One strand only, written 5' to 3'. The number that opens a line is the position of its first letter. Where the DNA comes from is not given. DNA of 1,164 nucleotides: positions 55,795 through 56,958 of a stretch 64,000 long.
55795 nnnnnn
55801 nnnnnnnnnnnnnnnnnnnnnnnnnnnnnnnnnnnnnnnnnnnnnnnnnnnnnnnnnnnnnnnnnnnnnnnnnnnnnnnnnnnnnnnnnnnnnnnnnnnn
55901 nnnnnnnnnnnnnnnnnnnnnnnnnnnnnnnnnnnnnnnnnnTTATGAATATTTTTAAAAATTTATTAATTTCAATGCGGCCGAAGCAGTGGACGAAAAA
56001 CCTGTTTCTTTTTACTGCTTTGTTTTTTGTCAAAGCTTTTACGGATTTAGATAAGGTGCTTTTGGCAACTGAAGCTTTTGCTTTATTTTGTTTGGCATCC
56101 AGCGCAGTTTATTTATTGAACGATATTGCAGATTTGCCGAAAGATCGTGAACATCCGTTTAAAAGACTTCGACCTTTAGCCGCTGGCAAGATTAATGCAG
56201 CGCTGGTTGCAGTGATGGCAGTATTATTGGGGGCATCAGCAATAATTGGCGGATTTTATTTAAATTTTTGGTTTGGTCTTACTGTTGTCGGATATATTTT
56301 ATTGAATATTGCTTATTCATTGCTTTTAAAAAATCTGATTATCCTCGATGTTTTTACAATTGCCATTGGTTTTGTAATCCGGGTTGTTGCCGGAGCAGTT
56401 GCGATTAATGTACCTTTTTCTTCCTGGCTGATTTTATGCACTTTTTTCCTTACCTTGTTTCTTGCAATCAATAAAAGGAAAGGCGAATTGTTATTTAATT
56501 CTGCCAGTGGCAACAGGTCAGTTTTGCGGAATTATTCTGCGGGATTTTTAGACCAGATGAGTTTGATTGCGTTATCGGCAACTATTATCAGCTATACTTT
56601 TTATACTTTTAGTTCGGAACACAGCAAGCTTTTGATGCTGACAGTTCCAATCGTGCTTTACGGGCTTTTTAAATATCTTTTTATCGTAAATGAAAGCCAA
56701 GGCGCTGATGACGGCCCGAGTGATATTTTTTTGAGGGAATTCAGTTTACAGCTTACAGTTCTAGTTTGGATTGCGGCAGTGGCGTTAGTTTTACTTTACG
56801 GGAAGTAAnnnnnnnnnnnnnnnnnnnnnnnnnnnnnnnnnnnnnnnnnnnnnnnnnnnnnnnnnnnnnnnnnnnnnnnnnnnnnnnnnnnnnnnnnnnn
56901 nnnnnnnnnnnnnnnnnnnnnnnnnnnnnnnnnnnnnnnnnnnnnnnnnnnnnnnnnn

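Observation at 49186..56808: A DPPR-synthase-like UbiA prenyltransferase, HAD phosphatase and SDR sit beside three tandem GT-C membrane proteins sharing a D[AD][AEN]xYY loop motif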

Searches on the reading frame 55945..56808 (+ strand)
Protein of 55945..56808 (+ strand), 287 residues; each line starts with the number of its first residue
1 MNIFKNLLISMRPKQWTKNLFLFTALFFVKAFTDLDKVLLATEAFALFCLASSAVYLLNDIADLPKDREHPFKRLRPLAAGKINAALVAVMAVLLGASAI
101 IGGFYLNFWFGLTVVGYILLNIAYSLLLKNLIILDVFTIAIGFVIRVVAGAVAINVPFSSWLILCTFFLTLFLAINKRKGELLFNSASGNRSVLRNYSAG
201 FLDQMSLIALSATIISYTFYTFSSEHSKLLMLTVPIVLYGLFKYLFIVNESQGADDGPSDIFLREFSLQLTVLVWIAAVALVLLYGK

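Call 3: search_protein_families(library=pfam, proteins=[window:55945-56808:+], max_evalue=0.1)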
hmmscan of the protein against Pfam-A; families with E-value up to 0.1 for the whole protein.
window:55945-56808:+ (287 aa): 1 family
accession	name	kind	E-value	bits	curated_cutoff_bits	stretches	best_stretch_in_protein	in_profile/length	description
PF01040.23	UbiA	-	2.2e-20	73.5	34.2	1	26-256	8-240/250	UbiA prenyltransferase family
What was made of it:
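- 55945..56808 (+): Polyprenyl-phosphate 5-phosphoribosyltransferase (PPPRS/DPPRS, UbiA superfamily), 287 aa, about 7-9 TM helices. Catalytic-loop residues N59, D60, D63, D67; also R76-P77 and K177-R178-x-x-E181. Pfam UbiA 2.2e-20 (call 3).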

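Call 4: search_protein_families(library=ncbifam, proteins=[window:55945-56808:+], max_evalue=0.1)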
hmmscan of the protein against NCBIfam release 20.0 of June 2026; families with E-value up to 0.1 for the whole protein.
window:55945-56808:+ (287 aa): 9 families
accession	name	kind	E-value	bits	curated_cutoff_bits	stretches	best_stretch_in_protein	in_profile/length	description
NF008977.0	PRK12324.1-2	equivalog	4.6e-73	246.2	234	1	7-283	5-287/297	decaprenyl-phosphate phosphoribosyltransferase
NF008978.0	PRK12324.1-4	equivalog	1.1e-60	205.3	207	1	4-282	32-318/322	decaprenyl-phosphate phosphoribosyltransferase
NF006088.0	PRK08238.1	equivalog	4.3e-52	177.4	351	1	5-247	193-437/482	UbiA family prenyltransferase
NF008976.0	PRK12324.1-1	equivalog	4.1e-49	167.6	474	1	3-284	17-304/306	decaprenyl-phosphate phosphoribosyltransferase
NF009523.0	PRK12884.1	equivalog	3.8e-10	39.4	269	1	34-244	35-246/279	prenyltransferase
TIGR01473.1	cyoE_ctaB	equivalog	2.7e-06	27.4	210.3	1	11-164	7-164/281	heme o synthase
TIGR01475.1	ubiA_other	subfamily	2.8e-05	23.7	180.8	1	21-252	20-253/282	UbiA-like polyprenyltransferase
NF009609.0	PRK13106.1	equivalog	0.00055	19.4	349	1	25-154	38-163/301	prenyltransferase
NF009522.0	PRK12883.1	equivalog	0.001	18.6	353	1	32-176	30-173/279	geranylgeranylglycerol-phosphate geranylgeranyltransferase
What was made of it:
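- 55945..56808 (+): NCBIfam NF008977 246.2 bits (cut-off 234) and NF008978 205 bits (call 4).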

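Call 9: search_solved_structures(query=window:55945-56808:+, max_evalue=0.01, show_alignments=1)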
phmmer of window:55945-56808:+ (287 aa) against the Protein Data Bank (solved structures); distinct sequences matched with E-value up to 0.01: 2.
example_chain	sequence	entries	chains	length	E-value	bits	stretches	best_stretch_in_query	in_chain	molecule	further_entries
8j8j_D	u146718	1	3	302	1.4e-42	149.3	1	2-286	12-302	Decaprenyl-phosphate phosphoribosyltransferase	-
8j8k_A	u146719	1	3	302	7.2e-32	114.2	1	2-286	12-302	Decaprenyl-phosphate phosphoribosyltransferase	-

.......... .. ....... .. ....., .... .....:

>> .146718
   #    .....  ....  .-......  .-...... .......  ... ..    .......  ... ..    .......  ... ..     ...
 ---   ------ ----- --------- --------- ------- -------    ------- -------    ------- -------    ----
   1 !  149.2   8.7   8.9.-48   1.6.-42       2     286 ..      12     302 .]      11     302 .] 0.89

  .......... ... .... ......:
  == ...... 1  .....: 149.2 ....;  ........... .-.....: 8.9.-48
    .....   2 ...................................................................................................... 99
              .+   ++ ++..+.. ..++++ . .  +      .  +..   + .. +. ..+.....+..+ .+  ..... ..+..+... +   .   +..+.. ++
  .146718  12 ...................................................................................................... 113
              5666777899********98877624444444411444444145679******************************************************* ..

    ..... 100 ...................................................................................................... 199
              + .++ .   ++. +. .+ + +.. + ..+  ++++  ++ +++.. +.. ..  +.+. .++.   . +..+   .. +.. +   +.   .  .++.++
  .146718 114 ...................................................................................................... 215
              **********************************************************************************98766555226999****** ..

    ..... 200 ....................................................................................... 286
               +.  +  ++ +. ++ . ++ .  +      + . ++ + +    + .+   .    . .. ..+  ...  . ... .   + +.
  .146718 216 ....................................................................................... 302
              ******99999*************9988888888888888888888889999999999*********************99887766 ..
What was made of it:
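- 55945..56808 (+): PDB 8j8j Mtb DPPRS E 1.4e-42, residues 2-286 aligned to 12-302 (call 9).
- On DPPRS/PPPRS clade of the UbiA superfamily (Rv3806c, C. youngae ORF15-C): PDB 8j8j E 1.4e-42 over residues 2-286, and no other PDB family at E<=0.01 (call 9).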

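Call 28: find_homologous_proteins(query=window:55945-56808:+, max_evalue=1e-10)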
Query window:55945-56808:+ (287 aa): 3883 proteins with E <= 1e-10 among 8000 candidates; the best 120 are listed.
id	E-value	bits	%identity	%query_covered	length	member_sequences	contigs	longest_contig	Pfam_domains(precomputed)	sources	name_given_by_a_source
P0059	1.2e-175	600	100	100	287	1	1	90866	PF01040.24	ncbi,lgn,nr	ncbi:MAG: decaprenyl-phosphate phosphoribosyltransferase [bacterium]|nr:decaprenyl-phosphate phospho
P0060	3.7e-165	566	93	100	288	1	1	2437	PF01040.24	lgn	-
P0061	1.5e-159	548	93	97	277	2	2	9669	PF01040.24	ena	-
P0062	2.7e-147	508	84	98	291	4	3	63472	PF01040.24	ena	-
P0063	1.9e-146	505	85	96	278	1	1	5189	PF01040.24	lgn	-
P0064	3.2e-145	501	84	97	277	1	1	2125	PF01040.24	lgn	-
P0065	6.7e-145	500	82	100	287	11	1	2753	PF01040.24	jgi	-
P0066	1.1e-142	492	81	99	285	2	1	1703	PF01040.24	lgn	-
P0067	9.3e-138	476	81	97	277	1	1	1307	PF01040.24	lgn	-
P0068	3.4e-136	471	79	97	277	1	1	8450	PF01040.24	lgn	-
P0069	4.5e-135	467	77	99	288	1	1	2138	PF01040.24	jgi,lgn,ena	-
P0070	6.3e-133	460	76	99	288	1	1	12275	PF01040.24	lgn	-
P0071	3.0e-131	455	75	100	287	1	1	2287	PF01040.24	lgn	-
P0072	3.6e-126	438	76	97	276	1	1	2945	PF01040.24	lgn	-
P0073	7.0e-123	427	70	100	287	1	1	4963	PF01040.24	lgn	-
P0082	3.0e-101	357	58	100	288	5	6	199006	PF01040.24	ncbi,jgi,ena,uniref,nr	ncbi:hypothetical protein A2661_00560 [Candidatus Giovannonibacteria bacterium RIFCSPHIGHO2_01_FULL_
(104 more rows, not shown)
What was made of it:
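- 55945..56808 (+): NCBI names the identical protein 'decaprenyl-phosphate phosphoribosyltransferase' (call 28).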

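Call 30: find_encoding_contigs(protein=P0082, flank=10000, max_places=3)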
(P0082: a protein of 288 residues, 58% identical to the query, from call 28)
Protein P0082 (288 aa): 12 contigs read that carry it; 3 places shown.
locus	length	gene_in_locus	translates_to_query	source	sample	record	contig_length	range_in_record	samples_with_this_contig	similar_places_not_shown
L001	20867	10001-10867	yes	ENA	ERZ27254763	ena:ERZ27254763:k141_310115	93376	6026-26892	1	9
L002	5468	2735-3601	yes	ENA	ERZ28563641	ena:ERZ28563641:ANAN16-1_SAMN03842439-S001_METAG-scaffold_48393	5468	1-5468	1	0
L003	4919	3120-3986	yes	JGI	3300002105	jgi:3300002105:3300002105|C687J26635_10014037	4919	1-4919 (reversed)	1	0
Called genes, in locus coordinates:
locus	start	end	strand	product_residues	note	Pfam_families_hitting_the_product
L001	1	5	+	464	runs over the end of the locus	PF13231:PMT_2 (weak)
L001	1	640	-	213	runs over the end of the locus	PF00535:Glycos_transf_2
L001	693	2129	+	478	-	-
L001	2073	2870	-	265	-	PF13489:Methyltransf_23, PF08241:Methyltransf_11, PF08242:Methyltransf_12, PF13649:Methyltransf_25, PF13847:Methyltransf_31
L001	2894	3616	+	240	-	PF00535:Glycos_transf_2, PF10111:Glyco_tranf_2_2 (weak)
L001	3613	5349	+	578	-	-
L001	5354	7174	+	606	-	-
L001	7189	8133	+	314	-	PF00535:Glycos_transf_2, PF10111:Glyco_tranf_2_2 (faint)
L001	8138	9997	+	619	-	PF13522:GATase_6, PF13537:GATase_7, PF00733:Asn_synthase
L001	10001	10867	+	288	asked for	PF01040:UbiA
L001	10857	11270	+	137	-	PF09419:PGP_phosphatase (faint), PF13242:Hydrolase_like (weak)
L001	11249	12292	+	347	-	PF01073:3Beta_HSD, PF01370:Epimerase, PF02719:Polysacc_synt_2, PF04321:RmlD_sub_bind, PF05368:NmrA (weak), PF13460:NAD_binding_10, PF16363:GDP_Man_Dehyd, PF07993:NAD_binding_4, +1 more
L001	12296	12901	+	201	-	PF04138:GtrA_DPMS_TM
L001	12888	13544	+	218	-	PF07021:MetW, PF13489:Methyltransf_23, PF13847:Methyltransf_31, PF08241:Methyltransf_11, PF08242:Methyltransf_12, PF13649:Methyltransf_25, PF01209:Ubie_methyltran (weak)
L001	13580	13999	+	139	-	PF05523:FdtA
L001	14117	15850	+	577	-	PF01073:3Beta_HSD, PF01370:Epimerase, PF02719:Polysacc_synt_2, PF16363:GDP_Man_Dehyd, PF04321:RmlD_sub_bind, PF07993:NAD_binding_4, PF00535:Glycos_transf_2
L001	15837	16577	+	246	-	PF00535:Glycos_transf_2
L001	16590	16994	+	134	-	PF05523:FdtA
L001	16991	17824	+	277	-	PF01728:FtsJ (weak), PF13489:Methyltransf_23, PF13847:Methyltransf_31, PF08241:Methyltransf_11, PF08242:Methyltransf_12, PF13649:Methyltransf_25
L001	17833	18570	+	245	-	PF01209:Ubie_methyltran (weak), PF13489:Methyltransf_23, PF13847:Methyltransf_31, PF08241:Methyltransf_11, PF08242:Methyltransf_12, PF13649:Methyltransf_25, PF20922:Anamorsin_N (weak)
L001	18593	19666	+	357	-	PF01041:DegT_DnrJ_EryC1, PF00266:Aminotran_5 (faint)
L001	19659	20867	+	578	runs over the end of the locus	-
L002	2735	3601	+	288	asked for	PF01040:UbiA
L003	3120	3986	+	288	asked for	PF01040:UbiA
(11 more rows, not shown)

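Call 37: find_encoding_contigs(protein=P0059, flank=10000, max_places=2)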
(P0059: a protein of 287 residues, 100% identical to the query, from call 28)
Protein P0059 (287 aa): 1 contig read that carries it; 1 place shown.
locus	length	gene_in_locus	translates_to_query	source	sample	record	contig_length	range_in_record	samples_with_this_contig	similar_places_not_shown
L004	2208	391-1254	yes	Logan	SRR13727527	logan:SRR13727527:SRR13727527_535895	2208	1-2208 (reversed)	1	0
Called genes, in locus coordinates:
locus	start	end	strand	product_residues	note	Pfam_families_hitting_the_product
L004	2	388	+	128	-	?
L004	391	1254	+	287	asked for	PF01040:UbiA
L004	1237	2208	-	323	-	?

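Call 42: search_dna_similar(query=window:55945-56808:+, collection=phages, mode=protein, max_rows=10)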
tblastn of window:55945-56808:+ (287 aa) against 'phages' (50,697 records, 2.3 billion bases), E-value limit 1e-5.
Records with a match: 1; places in all: 1; records where one place covers at least 80% of the query: 1.
Best place of each record, by identity: <60% 1.
By first word of the organism name: Bacteriophage 1.
By host as written in the record: - 1.
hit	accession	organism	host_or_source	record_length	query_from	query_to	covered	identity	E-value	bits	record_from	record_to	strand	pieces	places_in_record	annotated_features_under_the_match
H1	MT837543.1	Bacteriophage sp.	human fecal samples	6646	3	271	94%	37.8%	2e-42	160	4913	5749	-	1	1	record has no annotation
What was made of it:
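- Tried and rejected: A phage search found one unannotated fragment only (call 42).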

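Call 44: find_related_loci(query=A2, collection=genome_contigs, flank=10000)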
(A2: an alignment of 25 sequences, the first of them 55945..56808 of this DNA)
Query A2 (287 aa) in genome_contigs; peptide patterns used: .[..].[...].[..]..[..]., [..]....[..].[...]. (x = any residue, [..] = any of these).
600 stretches matched a pattern (row limit reached: there are more); 576 encode a relative of the query (tblastn E <= 1e-3); the best 80 are kept; 80 distinct loci.
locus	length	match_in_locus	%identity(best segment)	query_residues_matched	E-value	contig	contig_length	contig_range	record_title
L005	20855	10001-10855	55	2-286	2e-94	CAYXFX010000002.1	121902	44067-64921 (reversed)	MAG TPA_asm: uncultured Candidatus Saccharibacteria bacterium isolate binchicken_co125_1170 genome assembly, contig: NOD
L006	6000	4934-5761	48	12-286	7e-79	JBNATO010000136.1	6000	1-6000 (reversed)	MAG: Thermacetogeniaceae bacterium isolate Kamch4342-2A-MF-16 bin16.fa-136, whole genome shotgun sequence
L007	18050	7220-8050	53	3-279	2e-82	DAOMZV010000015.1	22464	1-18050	MAG TPA_asm: Candidatus Magasanikbacteria bacterium isolate AMR_MDS_3990 NODE_1985_length_22464_cov_5.082288, whole geno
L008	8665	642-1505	45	2-285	6e-79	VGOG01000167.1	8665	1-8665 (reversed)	MAG: Chloroflexi bacterium isolate K_DeepCast_250m_m2_317 K_DeepCast_250m_m2_317_Ga0194125_10017881, whole genome shotgu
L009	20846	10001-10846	45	6-283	5e-76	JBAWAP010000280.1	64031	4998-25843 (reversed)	MAG: Anaerolineae bacterium isolate MFD04381_ilm_asm_bin11 k127_24572, whole genome shotgun sequence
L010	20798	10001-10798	48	6-265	7e-76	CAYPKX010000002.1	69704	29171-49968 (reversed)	MAG TPA_asm: uncultured Eubacteriales bacterium isolate binchicken_co66_1 genome assembly, contig: NODE_746_length_69704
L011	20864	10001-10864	43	2-283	9e-74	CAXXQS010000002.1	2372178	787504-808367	MAG: Myxococcota bacterium isolate 4c7ae828-ac37-49c6-a807-d9517c02c23a genome assembly, contig: contig_2, whole genome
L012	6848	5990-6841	44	6-283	2e-73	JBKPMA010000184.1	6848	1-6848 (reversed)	MAG: Acidobacteriota bacterium isolate GS_HAYS_MAG_00078 GS_HAYS_000002014522, whole genome shotgun sequence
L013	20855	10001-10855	42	7-285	7e-73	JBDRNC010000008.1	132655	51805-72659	MAG: Elusimicrobiota bacterium isolate MEGAHIT-group-1.866 k141_9795485, whole genome shotgun sequence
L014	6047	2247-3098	44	6-283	9e-73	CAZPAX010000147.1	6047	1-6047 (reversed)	MAG TPA_asm: uncultured Eubacteriales bacterium isolate binchicken_co124_359 genome assembly, contig: NODE_12497_length_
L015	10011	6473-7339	43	1-283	2e-72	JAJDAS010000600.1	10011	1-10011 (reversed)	MAG: Nitrospinia bacterium isolate OFTM173 OFTM173_599, whole genome shotgun sequence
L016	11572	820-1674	44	5-283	4e-72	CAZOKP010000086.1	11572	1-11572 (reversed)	MAG TPA_asm: uncultured Eubacteriales bacterium isolate binchicken_co189_413 genome assembly, contig: NODE_5885_length_1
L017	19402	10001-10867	41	2-285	1e-71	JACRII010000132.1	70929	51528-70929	MAG: Planctomycetota bacterium isolate NC_groundwater_1799_Pr3_B-0.1um_42_210 SR-2_scaffold_141_1806375, whole genome sh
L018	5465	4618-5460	45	2-276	8e-72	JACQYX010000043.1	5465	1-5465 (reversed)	MAG: Ignavibacteriales bacterium isolate NC_groundwater_1552_Pr4_S-0.65um_41_6 SR1-18-Sp65_coassembly_scaffold_28754, wh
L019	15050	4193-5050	44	6-283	3e-71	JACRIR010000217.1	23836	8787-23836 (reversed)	MAG: Candidatus Poribacteria bacterium isolate NC_groundwater_1808_Pr3_B-0.1um_54_35 SR-2_scaffold_141_2939929, whole ge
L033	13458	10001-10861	43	1-285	8e-70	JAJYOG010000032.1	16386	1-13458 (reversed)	MAG: Actinomycetes bacterium isolate DBS2-5.bin27 NODE_3742_length_16386_cov_3.754905, whole genome shotgun sequence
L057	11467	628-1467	45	10-283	5e-68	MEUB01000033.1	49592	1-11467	MAG: candidate division WOR-1 bacterium RIFOXYB2_FULL_37_13 rifoxyb2_full_scaffold_411, whole genome shotgun sequence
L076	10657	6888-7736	43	7-283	6e-66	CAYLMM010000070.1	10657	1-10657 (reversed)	MAG TPA_asm: uncultured Fibrobacteraceae bacterium isolate binchicken_co42_509 genome assembly, contig: NODE_10227_lengt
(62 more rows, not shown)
